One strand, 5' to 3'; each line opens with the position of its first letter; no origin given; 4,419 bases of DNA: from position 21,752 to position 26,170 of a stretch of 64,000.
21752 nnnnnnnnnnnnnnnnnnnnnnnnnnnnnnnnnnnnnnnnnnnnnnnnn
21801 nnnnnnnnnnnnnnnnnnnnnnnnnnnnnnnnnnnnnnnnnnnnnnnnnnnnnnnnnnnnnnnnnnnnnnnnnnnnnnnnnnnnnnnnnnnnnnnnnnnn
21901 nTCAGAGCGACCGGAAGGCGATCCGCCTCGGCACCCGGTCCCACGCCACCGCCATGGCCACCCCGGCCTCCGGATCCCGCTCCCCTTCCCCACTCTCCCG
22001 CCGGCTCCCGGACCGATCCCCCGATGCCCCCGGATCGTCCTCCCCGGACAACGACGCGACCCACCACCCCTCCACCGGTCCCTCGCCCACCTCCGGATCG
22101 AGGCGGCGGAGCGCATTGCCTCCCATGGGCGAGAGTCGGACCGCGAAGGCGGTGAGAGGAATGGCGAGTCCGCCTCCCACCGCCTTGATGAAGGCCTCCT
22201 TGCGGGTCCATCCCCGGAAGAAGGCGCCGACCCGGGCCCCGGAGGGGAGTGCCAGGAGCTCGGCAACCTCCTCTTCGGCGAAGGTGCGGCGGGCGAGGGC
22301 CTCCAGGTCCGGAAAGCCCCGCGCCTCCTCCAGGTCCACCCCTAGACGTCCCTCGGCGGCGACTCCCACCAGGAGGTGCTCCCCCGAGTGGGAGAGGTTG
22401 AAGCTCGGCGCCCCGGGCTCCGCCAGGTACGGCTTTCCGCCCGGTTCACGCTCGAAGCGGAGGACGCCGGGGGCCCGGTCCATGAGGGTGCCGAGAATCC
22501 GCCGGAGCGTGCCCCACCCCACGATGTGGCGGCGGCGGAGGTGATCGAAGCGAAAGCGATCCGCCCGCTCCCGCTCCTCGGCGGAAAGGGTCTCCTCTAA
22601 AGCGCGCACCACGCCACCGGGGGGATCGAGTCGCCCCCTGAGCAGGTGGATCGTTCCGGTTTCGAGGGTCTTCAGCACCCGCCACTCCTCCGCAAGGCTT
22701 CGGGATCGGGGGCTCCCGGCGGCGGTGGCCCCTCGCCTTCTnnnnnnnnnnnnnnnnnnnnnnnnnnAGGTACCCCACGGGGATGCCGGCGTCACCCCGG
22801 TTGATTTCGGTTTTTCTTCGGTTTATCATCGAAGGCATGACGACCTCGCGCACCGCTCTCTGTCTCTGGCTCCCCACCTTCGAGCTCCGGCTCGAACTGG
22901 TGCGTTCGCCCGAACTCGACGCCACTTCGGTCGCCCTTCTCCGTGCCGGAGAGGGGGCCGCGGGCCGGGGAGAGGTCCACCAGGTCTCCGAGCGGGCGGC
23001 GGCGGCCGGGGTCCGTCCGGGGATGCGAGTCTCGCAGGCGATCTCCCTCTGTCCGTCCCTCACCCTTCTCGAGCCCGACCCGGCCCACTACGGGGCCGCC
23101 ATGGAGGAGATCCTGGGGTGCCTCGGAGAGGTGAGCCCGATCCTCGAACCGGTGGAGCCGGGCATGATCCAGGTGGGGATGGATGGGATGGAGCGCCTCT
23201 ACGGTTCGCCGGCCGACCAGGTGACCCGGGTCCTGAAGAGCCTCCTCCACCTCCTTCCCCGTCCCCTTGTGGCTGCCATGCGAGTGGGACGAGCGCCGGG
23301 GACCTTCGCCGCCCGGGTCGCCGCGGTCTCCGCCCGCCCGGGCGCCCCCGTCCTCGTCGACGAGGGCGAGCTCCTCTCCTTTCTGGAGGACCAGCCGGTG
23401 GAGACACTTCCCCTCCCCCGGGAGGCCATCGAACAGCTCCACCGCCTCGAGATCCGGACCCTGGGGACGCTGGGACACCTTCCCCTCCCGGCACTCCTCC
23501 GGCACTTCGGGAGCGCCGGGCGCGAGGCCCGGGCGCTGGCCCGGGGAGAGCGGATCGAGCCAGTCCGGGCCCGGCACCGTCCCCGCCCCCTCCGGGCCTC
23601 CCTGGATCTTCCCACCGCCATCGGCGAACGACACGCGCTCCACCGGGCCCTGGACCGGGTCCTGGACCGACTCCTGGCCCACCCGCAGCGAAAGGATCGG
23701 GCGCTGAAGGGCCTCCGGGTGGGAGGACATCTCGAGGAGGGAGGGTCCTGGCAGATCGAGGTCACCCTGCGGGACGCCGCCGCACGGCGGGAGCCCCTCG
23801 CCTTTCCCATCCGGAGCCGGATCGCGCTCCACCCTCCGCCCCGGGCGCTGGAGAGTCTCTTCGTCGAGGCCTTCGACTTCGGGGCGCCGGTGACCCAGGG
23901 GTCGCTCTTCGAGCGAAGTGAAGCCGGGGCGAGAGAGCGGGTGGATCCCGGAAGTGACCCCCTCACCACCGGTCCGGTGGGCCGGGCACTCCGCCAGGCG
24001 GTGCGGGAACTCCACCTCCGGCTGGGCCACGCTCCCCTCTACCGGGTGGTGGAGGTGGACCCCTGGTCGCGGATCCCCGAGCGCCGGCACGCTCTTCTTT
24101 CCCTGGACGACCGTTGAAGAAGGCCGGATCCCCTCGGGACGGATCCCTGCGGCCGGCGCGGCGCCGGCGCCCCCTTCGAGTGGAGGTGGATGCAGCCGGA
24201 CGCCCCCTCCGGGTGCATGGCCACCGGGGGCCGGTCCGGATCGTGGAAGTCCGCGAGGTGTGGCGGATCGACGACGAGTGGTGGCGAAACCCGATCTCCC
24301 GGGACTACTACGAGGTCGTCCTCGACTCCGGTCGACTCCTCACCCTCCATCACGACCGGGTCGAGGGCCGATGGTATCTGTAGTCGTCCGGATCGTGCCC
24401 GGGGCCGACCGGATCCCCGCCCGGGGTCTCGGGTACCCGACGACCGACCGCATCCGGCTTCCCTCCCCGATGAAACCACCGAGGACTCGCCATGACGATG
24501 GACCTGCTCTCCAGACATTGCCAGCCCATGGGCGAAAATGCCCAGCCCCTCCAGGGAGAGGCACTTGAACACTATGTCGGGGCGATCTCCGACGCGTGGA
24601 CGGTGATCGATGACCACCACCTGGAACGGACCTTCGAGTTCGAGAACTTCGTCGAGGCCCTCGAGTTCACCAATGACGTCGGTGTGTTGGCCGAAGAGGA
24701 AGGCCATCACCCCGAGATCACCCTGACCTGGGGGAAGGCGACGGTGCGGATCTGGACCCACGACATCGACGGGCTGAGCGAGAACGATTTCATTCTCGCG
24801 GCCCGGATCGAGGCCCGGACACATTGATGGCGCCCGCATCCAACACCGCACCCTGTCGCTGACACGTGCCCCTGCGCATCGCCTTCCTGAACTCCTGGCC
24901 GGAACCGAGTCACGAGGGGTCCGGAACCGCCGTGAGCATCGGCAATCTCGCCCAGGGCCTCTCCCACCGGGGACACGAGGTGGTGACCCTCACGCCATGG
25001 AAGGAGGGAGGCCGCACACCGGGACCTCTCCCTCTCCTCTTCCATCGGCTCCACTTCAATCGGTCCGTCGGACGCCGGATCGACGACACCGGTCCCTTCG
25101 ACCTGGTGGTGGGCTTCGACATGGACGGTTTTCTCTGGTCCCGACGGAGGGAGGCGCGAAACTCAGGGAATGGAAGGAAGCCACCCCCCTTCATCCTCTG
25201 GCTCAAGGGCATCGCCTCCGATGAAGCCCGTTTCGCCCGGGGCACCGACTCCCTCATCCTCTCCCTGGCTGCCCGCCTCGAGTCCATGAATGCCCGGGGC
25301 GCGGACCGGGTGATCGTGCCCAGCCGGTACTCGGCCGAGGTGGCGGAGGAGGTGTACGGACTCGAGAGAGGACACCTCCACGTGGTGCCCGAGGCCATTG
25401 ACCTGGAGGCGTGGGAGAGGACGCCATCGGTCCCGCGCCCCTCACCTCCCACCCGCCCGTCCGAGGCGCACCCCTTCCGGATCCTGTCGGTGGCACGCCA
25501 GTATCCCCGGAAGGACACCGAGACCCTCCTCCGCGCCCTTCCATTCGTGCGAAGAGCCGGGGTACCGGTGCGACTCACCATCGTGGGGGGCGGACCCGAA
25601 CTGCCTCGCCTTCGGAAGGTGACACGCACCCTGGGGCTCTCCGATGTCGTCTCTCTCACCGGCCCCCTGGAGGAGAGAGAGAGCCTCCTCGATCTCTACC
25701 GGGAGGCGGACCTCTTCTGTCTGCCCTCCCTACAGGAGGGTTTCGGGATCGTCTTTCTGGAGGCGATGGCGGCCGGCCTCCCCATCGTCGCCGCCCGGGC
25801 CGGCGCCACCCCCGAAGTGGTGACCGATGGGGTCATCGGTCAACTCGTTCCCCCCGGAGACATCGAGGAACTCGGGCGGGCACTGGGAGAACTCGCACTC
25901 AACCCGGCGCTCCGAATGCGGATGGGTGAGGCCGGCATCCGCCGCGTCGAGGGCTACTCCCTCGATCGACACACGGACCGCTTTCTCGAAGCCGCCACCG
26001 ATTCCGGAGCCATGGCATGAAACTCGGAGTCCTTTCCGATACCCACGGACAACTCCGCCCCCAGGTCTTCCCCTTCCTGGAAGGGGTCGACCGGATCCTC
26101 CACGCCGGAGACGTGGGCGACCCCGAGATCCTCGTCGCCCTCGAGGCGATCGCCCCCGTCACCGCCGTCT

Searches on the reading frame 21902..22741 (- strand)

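Call 8: search_protein_families(library=pfam, proteins=[window:21902-22741:-], max_evalue=0.001)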
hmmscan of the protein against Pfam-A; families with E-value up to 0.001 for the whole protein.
window:21902-22741:- (279 aa): 2 families
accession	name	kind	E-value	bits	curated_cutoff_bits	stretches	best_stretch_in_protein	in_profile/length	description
PF01648.25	ACPS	-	1.4e-14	54.5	25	1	133-216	2-91/111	4'-phosphopantetheinyl transferase superfamily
PF22624.1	AASDHPPT_N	-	2.1e-08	34.7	27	1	50-124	15-94/100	4'-phosphopantetheinyl transferase, N-terminal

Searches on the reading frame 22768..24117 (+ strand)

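Call 8: search_protein_families(library=pfam, proteins=[window:22768-24117:+], max_evalue=0.001)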
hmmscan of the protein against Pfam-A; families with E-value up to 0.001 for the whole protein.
window:22768-24117:+ (449 aa): 1 family
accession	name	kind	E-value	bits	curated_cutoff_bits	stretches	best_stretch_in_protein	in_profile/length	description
PF00817.25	IMS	-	9.7e-15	55.2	23.2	1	34-185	2-146/148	impB/mucB/samB family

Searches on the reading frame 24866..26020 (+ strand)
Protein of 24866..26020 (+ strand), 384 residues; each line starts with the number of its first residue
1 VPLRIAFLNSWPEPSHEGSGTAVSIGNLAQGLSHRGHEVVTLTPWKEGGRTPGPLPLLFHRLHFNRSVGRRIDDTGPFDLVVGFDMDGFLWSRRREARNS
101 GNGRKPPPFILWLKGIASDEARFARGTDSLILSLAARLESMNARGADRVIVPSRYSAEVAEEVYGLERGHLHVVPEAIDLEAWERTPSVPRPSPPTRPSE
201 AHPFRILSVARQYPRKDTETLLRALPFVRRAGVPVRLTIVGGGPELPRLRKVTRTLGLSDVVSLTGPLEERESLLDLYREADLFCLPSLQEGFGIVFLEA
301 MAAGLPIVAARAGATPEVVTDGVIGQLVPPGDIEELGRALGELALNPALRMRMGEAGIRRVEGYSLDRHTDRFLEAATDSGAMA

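Call 8: search_protein_families(library=pfam, proteins=[window:24866-26020:+], max_evalue=0.001)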
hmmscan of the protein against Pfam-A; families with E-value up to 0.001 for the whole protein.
window:24866-26020:+ (384 aa): 6 families
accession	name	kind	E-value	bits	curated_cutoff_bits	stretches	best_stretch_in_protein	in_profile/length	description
PF00534.26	Glycos_transf_1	-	5.2e-37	127.5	26.4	1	203-359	15-171/172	Glycosyl transferases group 1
PF13692.12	Glyco_trans_1_4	-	1.2e-34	120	27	1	205-344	3-140/142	Glycosyl transferases group 1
PF13439.12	Glyco_transf_4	-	1.4e-14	54.9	28.5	1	19-181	2-169/170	Glycosyltransferase Family 4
PF20706.3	GT4-conflict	-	1.2e-12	48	26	1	187-310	181-311/385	Family 4 Glycosyltransferase in conflict systems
PF13579.12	Glyco_trans_4_4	-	9.3e-09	36.3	29.7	1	20-175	2-156/158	Glycosyl transferase 4-like domain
PF13524.12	Glyco_trans_1_2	-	8.2e-05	23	25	1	261-367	28-136/144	Glycosyl transferase-like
